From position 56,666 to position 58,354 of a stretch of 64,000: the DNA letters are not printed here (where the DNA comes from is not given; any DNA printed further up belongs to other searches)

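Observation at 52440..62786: RpiR-controlled catabolic island pairing an aspartase-family lyase with an MmgE/PrpD protein, a DMGDH-like flavoenzyme and a C-N hydrolase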

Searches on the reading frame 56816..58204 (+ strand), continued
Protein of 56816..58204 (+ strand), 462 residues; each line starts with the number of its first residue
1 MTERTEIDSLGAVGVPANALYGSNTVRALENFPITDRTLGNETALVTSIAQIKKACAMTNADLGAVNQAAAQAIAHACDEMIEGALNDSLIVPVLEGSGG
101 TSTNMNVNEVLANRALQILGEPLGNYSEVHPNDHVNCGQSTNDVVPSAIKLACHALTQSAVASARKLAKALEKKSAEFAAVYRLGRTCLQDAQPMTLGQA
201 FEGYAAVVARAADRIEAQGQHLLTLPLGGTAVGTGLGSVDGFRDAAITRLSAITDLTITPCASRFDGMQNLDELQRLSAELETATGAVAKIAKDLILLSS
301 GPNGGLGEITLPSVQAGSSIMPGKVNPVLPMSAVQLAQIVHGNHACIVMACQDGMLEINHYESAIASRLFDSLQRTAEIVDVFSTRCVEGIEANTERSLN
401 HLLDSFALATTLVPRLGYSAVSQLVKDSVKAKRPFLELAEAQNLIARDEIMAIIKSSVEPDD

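Call 52: find_encoding_contigs(protein=P0231, flank=9000, max_places=1)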
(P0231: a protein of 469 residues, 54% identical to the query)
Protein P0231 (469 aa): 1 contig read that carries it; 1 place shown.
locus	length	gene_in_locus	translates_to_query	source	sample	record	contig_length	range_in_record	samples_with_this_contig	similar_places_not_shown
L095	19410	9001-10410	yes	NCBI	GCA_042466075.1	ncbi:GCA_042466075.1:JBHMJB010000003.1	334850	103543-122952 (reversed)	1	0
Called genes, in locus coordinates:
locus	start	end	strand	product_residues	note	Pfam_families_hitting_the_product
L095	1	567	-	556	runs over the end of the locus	PF12860:PAS_7, PF00512:HisKA, PF02518:HATPase_c, PF00072:Response_reg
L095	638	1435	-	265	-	PF00582:Usp (faint)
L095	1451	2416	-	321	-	PF02653:BPD_transp_2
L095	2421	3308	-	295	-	PF02653:BPD_transp_2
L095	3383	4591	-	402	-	PF13458:Peripla_BP_6, PF13433:Peripla_BP_5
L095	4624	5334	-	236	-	PF00005:ABC_tran, PF13304:AAA_21 (faint)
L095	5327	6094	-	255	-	PF00005:ABC_tran, PF13304:AAA_21 (faint), PF12399:BCA_ABC_TP_C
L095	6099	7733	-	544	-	PF00501:AMP-binding, PF13193:AMP-binding_C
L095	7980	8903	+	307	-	PF00126:HTH_1, PF03466:LysR_substrate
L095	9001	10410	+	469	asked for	PF00206:Lyase_1, PF10415:FumaraseC_C (faint)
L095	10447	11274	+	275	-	PF00497:SBP_bac_3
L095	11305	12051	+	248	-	PF00528:BPD_transp_1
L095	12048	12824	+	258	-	PF00528:BPD_transp_1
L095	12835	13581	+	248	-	PF02463:SMC_N, PF00005:ABC_tran, PF13304:AAA_21 (weak)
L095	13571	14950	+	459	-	PF03972:MmgE_PrpD_N, PF19305:MmgE_PrpD_C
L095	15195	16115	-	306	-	PF08843:AbiEii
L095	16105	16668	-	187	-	PF13338:AbiEi_4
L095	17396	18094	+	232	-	-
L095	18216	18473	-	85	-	PF00583:Acetyltransf_1, PF13508:Acetyltransf_7, PF13673:Acetyltransf_10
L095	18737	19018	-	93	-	PF08681:TacA1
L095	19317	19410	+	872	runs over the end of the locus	PF00753:Lactamase_B, PF23023:Anti-Pycsar_Apyc1, PF12706:Lactamase_B_2 (weak), PF00027:cNMP_binding, PF01814:Hemerythrin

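Call 80: search_dna_similar(query=window:56816-58204:+, collection=plasmids, mode=protein, max_rows=30, max_evalue=1e-60)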
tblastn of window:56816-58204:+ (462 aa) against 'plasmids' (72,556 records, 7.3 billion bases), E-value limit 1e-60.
Records with a match: 468; places in all: 521; records where one place covers at least 80% of the query: 466.
Best place of each record, by identity: <60% 468.
By first word of the organism name: Ralstonia 134; Rhizobium 101; Priestia 29; Sinorhizobium 19; Escherichia 15; Roseomonas 10; Bacillus 9; Cupriavidus 8; Paraburkholderia 7; Streptomyces 7; and 65 more.
By predicted mobility (MOB-suite, as given by PLSDB): non-mobilizable 260; mobilizable 143; conjugative 65.
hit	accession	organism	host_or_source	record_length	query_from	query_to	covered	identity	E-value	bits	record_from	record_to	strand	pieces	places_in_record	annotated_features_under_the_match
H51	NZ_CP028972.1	Aminobacter sp. MSH1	Soil,Dichlobenil-treated soil sampled ...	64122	2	460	99%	52.0%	4e-125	407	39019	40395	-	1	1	aspartate ammonia-lyase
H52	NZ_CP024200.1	Thalassospira marina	-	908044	4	459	99%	50.7%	2e-134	434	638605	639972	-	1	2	aspartate ammonia-lyase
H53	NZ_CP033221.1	Parasedimentitalea marina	Cell culture,deep seawater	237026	4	451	97%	50.9%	8e-123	401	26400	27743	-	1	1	aspartate ammonia-lyase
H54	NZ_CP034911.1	Sinorhizobium alkalisoli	single cell,root nodule of Sesbania ...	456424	4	459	99%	49.8%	2e-129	420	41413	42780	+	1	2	aspartate ammonia-lyase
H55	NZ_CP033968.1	Cupriavidus pauculus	Homo sapiens,clinical isolate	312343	4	457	98%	49.3%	2e-128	417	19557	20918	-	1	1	aspartate ammonia-lyase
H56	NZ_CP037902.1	Cupriavidus metallidurans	Soil,gold-copper mine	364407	4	457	98%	49.3%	2e-128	417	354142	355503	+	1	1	aspartate ammonia-lyase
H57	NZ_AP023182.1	Paraburkholderia sp. PGU19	Physopelta gutta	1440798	4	460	99%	48.4%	1e-127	414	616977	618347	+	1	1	record has no annotation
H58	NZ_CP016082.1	Streptomyces sp. SAT1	Adenophora trachelioides Maxim.,single ...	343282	4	450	97%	43.8%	8e-87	297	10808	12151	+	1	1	aspartate ammonia-lyase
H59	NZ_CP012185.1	Pseudonocardia sp. EC080619-01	Apterostigma dentigerum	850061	2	458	99%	42.6%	1e-86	297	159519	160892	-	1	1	aspartate ammonia-lyase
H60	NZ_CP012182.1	Pseudonocardia sp. EC080610-09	Apterostigma dentigerum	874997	2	458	99%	42.6%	1e-86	297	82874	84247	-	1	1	aspartate ammonia-lyase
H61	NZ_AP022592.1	Mycolicibacterium arabiense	-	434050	4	462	98%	42.8%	7e-77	314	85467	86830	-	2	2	none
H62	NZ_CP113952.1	Rhodococcus sp. JS3073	culture,soil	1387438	4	454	98%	42.8%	1e-92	314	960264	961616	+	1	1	record has no annotation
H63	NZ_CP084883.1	Natrinema zhouii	pure culture,Salt mine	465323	4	460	99%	41.6%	2e-74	306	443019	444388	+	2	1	none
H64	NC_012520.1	Rhodococcus opacus B4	-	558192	4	458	98%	41.5%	2e-82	284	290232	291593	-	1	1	aspartate ammonia-lyase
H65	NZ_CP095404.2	Rhodococcus opacus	Whole organism,nitrophenolics and ...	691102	4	458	98%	41.5%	2e-82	284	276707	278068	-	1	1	aspartate ammonia-lyase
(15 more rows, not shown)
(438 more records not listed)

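Call 81: get_annotated_region(hit=H52, flank=9000)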
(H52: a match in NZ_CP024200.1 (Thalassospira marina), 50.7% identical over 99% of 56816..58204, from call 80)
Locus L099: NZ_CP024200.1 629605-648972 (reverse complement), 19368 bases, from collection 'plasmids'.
description: Thalassospira marina strain CSC3H3 plasmid pCSC3H3, complete sequence
organism: Thalassospira marina (NCBI taxid 2048283)
taxonomy: Bacteria; Pseudomonadota; Alphaproteobacteria; Rhodospirillales; Thalassospiraceae; Thalassospira; Thalassospira marina
host: -; source: -; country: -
typing (MOB-suite, as given by PLSDB): non-mobilizable
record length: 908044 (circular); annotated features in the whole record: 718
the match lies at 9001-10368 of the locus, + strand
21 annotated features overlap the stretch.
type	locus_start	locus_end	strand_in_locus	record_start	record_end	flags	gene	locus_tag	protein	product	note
CDS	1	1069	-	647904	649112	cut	-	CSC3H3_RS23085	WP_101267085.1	hypothetical protein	-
CDS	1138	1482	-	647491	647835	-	-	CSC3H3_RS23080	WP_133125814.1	transcriptional regulator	-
CDS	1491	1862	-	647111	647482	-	-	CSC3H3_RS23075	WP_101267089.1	hypothetical protein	-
CDS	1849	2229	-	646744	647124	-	-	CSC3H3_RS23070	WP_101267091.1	DUF736 family protein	-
CDS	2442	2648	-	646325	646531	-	-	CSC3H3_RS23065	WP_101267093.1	hypothetical protein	-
CDS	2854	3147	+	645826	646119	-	-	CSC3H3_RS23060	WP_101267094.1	hypothetical protein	-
CDS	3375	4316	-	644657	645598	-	folD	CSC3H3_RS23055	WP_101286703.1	bifunctional methylenetetrahydrofolate dehydrogenase/methenyltetrahydrofolate cyclohydrolase FolD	-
CDS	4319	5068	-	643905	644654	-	-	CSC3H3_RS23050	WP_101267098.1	amino acid ABC transporter ATP-binding protein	-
CDS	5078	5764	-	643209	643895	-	-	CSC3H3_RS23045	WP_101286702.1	amino acid ABC transporter permease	GO:0006865 - amino acid transport [Evidence IEA]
CDS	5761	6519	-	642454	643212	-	-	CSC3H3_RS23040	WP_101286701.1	amino acid ABC transporter permease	GO:0006865 - amino acid transport [Evidence IEA]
CDS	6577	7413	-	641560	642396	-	-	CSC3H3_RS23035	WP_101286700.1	transporter substrate-binding domain-containing protein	-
CDS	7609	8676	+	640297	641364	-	-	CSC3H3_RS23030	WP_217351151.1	LysR family transcriptional regulator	GO:0006355 - regulation of DNA-templated transcription [Evidence IEA]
CDS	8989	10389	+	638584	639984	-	-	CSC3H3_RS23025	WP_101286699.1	aspartate ammonia-lyase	GO:0006099 - tricarboxylic acid cycle [Evidence IEA]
CDS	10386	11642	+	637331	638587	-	-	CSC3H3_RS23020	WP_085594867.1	sarcosine oxidase subunit beta family protein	GO:0046653 - tetrahydrofolate metabolic process [Evidence IEA]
CDS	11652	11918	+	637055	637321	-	-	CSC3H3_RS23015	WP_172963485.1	sarcosine oxidase subunit delta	-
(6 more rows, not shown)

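Call 82: get_annotated_region(hit=H51, flank=9000)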
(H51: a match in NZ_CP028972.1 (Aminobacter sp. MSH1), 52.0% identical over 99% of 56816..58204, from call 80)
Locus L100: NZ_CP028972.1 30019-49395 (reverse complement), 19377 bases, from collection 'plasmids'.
description: Aminobacter sp. MSH1 plasmid pUSP4, complete sequence
organism: Aminobacter sp. MSH1 (NCBI taxid 374606)
taxonomy: Bacteria; Pseudomonadota; Alphaproteobacteria; Hyphomicrobiales; Phyllobacteriaceae; Aminobacter; Aminobacter sp. MSH1
host: -; source: Soil,Dichlobenil-treated soil sampled from the courtyard of a former plant nursery located above a ...; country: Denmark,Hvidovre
typing (MOB-suite, as given by PLSDB): mobilizable; relaxase MOBP
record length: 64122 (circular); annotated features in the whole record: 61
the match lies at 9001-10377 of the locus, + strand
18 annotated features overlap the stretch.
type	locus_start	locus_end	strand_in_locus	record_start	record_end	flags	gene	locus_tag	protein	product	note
CDS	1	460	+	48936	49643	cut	-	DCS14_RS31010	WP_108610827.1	hypothetical protein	-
CDS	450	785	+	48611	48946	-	-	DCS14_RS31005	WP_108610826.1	hypothetical protein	-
CDS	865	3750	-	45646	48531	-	-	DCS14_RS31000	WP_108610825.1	Tn3 family transposase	-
CDS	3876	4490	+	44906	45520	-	-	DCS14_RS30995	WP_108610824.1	recombinase family protein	GO:0006310 - DNA recombination [Evidence IEA]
CDS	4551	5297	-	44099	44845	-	-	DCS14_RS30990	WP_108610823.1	amino acid ABC transporter ATP-binding protein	-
CDS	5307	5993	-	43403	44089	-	-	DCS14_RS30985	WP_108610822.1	amino acid ABC transporter permease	GO:0006865 - amino acid transport [Evidence IEA]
CDS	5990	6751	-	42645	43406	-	-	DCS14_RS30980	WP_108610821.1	amino acid ABC transporter permease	GO:0006865 - amino acid transport [Evidence IEA]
CDS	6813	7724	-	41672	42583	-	-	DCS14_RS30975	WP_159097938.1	transporter substrate-binding domain-containing protein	-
CDS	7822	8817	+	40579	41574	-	-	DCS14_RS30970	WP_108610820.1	LysR family transcriptional regulator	GO:0006355 - regulation of DNA-templated transcription [Evidence IEA]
CDS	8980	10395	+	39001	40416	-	-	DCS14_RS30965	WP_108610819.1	aspartate ammonia-lyase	GO:0006099 - tricarboxylic acid cycle [Evidence IEA]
CDS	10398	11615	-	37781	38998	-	-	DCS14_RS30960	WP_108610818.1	MFS transporter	GO:0055085 - transmembrane transport [Evidence IEA]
CDS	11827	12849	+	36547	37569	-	-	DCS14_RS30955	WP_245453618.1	L-histidine N(alpha)-methyltransferase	-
CDS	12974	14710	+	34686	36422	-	-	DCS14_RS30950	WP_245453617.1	hybrid sensor histidine kinase/response regulator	-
CDS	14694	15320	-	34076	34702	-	-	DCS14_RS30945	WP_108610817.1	response regulator transcription factor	GO:0000160 - phosphorelay signal transduction system [Evidence IEA]; GO:0006355 - regulation of DNA-templated ...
CDS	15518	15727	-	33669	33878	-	-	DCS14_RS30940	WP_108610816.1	hypothetical protein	-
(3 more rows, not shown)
